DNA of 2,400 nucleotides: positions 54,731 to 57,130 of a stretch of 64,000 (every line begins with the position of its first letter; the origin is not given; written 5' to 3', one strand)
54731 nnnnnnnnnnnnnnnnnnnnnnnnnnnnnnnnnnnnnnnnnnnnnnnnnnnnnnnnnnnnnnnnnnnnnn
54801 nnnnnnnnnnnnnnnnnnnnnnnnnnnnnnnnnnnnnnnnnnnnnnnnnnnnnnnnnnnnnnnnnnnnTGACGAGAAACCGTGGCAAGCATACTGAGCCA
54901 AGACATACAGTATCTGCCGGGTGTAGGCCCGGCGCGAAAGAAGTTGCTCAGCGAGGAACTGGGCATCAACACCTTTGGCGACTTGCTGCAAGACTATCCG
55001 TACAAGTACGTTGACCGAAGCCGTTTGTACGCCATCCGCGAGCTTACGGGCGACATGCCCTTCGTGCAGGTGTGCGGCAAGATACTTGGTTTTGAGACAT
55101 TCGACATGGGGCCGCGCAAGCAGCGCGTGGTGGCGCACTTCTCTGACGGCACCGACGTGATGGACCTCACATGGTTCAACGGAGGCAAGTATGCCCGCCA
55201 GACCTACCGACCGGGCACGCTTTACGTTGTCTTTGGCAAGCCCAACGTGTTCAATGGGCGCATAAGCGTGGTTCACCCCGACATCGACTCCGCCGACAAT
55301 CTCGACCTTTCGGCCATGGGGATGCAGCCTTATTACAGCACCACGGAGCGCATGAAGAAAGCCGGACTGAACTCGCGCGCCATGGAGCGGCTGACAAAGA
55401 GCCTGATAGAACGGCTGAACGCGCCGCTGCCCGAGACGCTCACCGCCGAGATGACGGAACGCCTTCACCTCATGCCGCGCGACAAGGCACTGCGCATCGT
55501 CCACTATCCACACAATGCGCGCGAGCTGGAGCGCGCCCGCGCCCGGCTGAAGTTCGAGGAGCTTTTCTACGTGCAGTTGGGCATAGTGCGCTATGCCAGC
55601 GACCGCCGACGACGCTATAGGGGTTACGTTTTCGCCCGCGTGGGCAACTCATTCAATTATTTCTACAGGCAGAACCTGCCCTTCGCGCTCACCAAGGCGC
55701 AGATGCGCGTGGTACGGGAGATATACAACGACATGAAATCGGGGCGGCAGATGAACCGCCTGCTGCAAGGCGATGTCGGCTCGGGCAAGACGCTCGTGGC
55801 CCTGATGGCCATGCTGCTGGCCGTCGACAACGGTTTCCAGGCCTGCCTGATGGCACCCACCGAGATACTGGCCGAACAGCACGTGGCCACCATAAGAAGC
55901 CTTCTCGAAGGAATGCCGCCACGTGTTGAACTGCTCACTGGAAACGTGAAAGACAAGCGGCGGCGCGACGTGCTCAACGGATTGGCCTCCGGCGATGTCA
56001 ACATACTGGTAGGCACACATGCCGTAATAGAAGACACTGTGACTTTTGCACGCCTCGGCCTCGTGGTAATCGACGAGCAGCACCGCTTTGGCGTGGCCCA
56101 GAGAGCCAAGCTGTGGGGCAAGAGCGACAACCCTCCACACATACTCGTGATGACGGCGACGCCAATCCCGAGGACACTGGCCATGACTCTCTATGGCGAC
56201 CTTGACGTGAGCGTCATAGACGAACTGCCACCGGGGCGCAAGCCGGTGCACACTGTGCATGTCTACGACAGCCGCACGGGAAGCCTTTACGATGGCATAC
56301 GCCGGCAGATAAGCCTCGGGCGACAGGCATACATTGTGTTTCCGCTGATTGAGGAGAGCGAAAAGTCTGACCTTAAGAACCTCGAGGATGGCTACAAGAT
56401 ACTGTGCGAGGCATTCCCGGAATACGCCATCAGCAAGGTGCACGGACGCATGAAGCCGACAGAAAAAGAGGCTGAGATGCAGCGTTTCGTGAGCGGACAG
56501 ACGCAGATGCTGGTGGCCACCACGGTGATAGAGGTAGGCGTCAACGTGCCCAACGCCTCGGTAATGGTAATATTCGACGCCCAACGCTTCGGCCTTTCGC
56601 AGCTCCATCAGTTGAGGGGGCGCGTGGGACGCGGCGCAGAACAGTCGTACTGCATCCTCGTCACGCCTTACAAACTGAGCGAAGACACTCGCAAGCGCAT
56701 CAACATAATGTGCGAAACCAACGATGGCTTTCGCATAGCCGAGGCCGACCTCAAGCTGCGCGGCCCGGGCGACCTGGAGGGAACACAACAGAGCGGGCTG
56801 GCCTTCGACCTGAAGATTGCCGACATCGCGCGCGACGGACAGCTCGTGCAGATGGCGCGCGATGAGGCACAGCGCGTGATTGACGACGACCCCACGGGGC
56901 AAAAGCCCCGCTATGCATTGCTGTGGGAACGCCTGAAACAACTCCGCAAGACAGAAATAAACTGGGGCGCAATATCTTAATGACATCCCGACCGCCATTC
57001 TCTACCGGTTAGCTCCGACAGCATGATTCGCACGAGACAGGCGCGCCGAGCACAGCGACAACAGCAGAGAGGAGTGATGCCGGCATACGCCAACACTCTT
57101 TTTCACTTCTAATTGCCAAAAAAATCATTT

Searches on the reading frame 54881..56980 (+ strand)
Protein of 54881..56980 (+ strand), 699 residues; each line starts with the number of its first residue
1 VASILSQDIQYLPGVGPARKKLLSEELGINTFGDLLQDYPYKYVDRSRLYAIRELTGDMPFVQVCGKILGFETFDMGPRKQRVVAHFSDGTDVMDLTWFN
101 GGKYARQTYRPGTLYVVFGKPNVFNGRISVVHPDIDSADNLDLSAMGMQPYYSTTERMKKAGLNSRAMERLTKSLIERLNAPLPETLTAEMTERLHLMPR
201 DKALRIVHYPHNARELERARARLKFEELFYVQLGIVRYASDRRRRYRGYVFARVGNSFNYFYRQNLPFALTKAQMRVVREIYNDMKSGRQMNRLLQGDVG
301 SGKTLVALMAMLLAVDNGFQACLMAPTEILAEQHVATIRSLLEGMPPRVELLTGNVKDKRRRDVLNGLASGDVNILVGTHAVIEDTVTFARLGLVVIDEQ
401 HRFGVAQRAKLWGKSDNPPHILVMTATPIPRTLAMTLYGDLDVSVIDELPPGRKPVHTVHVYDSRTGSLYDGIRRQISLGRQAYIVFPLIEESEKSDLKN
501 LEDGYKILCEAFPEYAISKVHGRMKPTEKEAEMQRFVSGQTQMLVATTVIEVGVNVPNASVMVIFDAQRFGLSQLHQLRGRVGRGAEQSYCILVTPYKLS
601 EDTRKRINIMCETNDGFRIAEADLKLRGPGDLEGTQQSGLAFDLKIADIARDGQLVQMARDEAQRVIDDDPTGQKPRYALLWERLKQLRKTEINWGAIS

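Call 87: search_protein_families(library=pfam, proteins=[window:54881-56980:+], max_evalue=0.0001)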
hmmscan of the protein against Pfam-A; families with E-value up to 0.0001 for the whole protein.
window:54881-56980:+ (699 aa): 6 families
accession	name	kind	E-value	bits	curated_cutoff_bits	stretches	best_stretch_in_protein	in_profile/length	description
PF19833.4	RecG_dom3_C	-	1.1e-45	154.1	26.8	1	613-699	1-87/87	ATP-dependent DNA helicase RecG, domain 3, C-terminal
PF00270.35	DEAD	-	5.3e-26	91.8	26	1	271-434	1-165/167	DEAD/DEAH box helicase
PF00271.37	Helicase_C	-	1.3e-23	83.8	23.5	1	480-584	15-108/110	Helicase conserved C-terminal domain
PF17191.10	RecG_wedge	-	4.1e-16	59.4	23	1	8-161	1-149/162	RecG wedge domain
PF04851.21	ResIII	-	2.9e-12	47.3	22.5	1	269-428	3-162/164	Type III restriction enzyme, res subunit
PF01336.31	tRNA_anti-codon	-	6.4e-07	29.7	27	1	62-135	1-72/75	OB-fold nucleic acid binding domain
